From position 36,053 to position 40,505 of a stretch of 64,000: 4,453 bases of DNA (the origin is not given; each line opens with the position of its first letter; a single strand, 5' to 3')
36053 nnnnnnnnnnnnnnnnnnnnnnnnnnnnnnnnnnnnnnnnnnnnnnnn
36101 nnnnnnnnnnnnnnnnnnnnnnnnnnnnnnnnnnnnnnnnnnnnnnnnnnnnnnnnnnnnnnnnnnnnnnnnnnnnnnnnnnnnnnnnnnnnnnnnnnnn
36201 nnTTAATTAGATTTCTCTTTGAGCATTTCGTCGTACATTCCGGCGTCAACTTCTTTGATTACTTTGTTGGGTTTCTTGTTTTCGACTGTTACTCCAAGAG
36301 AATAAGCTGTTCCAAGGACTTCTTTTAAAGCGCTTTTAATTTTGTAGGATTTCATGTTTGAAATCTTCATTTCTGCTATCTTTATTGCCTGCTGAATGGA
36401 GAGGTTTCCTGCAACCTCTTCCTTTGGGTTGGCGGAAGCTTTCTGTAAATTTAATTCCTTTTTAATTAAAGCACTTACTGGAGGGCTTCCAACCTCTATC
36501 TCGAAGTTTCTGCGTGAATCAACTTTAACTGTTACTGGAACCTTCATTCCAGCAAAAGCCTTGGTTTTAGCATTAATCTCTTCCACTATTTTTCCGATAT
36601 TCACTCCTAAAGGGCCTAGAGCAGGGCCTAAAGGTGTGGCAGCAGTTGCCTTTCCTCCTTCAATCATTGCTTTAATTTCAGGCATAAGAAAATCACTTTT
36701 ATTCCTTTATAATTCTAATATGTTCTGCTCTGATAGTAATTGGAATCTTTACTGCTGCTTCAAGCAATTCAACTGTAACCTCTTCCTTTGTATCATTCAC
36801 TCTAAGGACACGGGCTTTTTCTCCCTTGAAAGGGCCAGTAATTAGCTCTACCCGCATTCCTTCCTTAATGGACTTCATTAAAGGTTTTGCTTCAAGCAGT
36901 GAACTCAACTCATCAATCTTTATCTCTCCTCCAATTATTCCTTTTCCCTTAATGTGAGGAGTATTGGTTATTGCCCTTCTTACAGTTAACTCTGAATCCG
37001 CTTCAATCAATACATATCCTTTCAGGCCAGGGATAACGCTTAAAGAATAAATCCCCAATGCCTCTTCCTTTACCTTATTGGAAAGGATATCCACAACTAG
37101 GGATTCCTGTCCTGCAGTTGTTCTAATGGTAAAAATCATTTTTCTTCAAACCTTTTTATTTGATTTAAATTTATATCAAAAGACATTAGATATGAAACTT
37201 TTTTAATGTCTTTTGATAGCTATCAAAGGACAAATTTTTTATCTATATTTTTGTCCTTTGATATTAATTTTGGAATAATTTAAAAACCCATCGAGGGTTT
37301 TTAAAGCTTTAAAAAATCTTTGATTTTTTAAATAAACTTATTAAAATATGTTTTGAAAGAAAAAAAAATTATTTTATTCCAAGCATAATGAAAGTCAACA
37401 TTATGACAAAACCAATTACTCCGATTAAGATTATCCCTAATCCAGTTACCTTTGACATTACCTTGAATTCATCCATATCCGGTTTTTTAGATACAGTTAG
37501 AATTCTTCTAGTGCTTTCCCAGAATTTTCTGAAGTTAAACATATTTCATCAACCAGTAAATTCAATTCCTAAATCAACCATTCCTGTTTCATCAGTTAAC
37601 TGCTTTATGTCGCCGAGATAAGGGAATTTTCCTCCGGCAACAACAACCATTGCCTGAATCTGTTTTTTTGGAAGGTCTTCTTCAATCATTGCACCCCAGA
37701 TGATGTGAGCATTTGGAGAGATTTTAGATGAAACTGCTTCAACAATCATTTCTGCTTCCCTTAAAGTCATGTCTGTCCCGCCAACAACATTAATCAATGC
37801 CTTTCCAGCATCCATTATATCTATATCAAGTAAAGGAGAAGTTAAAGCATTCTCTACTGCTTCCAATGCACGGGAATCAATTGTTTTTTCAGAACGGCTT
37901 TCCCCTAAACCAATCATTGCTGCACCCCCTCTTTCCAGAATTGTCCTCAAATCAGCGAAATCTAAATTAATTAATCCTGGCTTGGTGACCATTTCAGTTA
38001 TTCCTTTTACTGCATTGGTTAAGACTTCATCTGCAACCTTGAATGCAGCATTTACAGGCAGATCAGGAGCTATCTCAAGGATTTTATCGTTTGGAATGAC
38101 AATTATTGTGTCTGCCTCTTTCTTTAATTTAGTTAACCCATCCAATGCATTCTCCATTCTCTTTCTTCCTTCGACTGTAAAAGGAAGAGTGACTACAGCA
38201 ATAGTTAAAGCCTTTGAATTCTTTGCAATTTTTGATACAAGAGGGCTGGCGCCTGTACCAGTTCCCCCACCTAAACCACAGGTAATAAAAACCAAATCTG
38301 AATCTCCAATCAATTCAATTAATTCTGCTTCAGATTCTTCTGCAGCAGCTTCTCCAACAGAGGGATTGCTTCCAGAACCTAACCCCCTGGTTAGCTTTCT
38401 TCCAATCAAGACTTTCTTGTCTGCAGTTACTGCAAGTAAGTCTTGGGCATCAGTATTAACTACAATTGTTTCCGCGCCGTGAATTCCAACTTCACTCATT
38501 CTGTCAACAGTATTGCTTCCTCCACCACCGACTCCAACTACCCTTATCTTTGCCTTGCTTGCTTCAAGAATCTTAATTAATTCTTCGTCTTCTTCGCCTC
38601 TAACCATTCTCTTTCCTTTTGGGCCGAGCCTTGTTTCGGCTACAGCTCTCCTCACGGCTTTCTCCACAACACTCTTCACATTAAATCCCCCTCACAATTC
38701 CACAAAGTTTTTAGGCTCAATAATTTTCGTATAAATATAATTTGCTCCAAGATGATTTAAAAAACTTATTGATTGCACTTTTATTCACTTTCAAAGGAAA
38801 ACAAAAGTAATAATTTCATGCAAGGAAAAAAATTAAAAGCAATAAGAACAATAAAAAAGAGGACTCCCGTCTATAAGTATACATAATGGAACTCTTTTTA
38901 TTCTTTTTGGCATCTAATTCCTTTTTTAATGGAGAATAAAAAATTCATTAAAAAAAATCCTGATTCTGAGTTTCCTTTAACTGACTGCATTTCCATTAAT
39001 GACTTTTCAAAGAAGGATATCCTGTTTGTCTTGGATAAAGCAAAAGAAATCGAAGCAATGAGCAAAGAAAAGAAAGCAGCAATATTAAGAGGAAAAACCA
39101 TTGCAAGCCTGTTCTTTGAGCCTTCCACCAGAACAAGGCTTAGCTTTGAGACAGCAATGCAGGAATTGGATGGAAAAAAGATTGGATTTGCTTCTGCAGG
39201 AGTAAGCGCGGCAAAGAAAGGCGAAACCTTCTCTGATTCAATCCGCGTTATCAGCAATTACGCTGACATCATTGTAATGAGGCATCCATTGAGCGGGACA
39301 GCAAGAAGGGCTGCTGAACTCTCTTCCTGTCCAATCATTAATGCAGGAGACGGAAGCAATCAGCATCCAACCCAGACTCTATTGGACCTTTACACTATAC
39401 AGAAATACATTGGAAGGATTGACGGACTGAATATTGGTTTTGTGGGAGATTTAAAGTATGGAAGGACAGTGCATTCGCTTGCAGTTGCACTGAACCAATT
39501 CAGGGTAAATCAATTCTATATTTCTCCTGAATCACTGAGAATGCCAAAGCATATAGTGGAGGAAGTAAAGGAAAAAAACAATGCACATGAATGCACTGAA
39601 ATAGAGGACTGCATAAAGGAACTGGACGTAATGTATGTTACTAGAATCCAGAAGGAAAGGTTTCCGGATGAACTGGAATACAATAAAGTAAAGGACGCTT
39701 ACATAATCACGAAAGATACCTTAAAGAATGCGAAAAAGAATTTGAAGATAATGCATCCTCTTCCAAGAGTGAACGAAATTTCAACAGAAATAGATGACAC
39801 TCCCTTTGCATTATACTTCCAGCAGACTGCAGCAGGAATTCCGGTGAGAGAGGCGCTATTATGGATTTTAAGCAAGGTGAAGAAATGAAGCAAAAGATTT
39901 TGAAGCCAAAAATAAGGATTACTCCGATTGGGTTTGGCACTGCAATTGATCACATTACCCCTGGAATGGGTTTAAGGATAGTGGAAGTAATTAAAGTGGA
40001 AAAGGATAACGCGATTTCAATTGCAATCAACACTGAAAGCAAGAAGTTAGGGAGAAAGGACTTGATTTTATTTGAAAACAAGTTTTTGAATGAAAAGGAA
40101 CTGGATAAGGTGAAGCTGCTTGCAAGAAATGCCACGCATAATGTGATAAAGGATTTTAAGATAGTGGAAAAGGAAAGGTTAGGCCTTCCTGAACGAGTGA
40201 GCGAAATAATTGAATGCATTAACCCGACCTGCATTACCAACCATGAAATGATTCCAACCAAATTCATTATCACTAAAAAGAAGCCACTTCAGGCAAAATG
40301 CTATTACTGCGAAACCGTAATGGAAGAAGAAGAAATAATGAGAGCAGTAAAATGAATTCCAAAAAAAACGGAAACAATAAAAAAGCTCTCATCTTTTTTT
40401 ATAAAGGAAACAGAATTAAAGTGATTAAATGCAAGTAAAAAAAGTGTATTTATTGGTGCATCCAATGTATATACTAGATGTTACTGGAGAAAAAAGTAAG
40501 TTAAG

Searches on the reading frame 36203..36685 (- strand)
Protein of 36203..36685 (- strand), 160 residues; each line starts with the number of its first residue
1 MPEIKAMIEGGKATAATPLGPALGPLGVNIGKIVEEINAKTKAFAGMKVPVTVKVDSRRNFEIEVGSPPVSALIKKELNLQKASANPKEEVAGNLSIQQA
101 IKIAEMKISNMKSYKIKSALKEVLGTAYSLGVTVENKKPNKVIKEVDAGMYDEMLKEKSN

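Call 32: search_protein_families(library=pfam, proteins=[window:36203-36685:-], max_evalue=0.00001)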
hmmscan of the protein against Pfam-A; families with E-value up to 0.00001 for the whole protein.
window:36203-36685:- (160 aa): 2 families
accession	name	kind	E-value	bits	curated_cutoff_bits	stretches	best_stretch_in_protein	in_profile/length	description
PF03946.19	Ribosomal_L11_N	-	6.3e-23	80.7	32.9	1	4-61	1-58/58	Ribosomal protein L11, N-terminal domain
PF00298.24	Ribosomal_L11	-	1.1e-20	74.2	21.4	1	67-134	2-69/69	Ribosomal protein L11, RNA binding domain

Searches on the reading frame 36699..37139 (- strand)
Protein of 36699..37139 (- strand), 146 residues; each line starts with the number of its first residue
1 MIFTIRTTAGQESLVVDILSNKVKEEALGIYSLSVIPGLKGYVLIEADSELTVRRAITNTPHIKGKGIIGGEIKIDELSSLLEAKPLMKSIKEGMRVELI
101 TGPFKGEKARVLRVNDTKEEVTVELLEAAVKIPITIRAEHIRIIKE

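Call 32: search_protein_families(library=pfam, proteins=[window:36699-37139:-], max_evalue=0.00001)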
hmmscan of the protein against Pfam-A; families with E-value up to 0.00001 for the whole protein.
window:36699-37139:- (146 aa): 2 families
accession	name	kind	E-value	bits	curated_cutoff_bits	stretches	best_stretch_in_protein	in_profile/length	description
PF03439.18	Spt5-NGN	-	2.9e-18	66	22.4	1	1-82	1-84/84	Early transcription elongation factor of RNA pol II, NGN section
PF00467.35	KOW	-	6.3e-07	29.4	22.3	1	96-124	4-32/32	KOW motif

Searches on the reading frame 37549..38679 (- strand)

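Call 32: search_protein_families(library=pfam, proteins=[window:37549-38679:-], max_evalue=0.00001)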
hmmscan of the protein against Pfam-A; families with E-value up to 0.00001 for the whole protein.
window:37549-38679:- (376 aa): 2 families
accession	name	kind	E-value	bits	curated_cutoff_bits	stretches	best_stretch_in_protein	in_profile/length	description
PF00091.31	Tubulin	-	9.1e-47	160.2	33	1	44-204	1-189/190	Tubulin/FtsZ family, GTPase domain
PF12327.13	FtsZ_C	-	1.4e-25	89.9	27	1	252-349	1-93/95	FtsZ family, C-terminal domain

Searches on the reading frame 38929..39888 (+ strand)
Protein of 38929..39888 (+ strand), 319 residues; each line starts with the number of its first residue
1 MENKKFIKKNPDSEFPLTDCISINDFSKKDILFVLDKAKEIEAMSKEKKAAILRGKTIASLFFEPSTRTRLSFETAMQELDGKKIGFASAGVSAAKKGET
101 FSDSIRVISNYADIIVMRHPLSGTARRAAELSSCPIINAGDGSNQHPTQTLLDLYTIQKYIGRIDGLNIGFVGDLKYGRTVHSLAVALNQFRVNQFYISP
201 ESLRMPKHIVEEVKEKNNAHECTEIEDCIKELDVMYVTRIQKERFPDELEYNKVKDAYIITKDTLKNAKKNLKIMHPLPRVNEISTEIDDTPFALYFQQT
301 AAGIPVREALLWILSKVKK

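Call 31: search_protein_families(library=pfam, proteins=[window:38929-39888:+], max_evalue=0.00001)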
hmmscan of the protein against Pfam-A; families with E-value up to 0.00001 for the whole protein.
window:38929-39888:+ (319 aa): 2 families
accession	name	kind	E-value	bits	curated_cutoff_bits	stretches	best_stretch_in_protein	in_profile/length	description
PF02729.26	OTCace_N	-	3.8e-48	163.8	29.9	1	19-158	2-147/148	Aspartate/ornithine carbamoyltransferase, carbamoyl-P binding domain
PF00185.30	OTCace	-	1.7e-29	103.4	29.4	1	165-313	1-156/157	Aspartate/ornithine carbamoyltransferase, Asp/Orn binding domain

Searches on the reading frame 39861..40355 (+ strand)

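Call 31: search_protein_families(library=pfam, proteins=[window:39861-40355:+], max_evalue=0.00001)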
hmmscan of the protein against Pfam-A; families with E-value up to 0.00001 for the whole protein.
window:39861-40355:+ (164 aa): 2 families
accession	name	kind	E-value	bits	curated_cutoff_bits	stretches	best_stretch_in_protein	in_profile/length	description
PF01948.23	PyrI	-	1.8e-23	83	25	1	19-107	2-92/93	Aspartate carbamoyltransferase regulatory chain, allosteric domain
PF02748.20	PyrI_C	-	2.6e-15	56.4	23.4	1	112-159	1-48/48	Aspartate carbamoyltransferase regulatory chain, metal binding domain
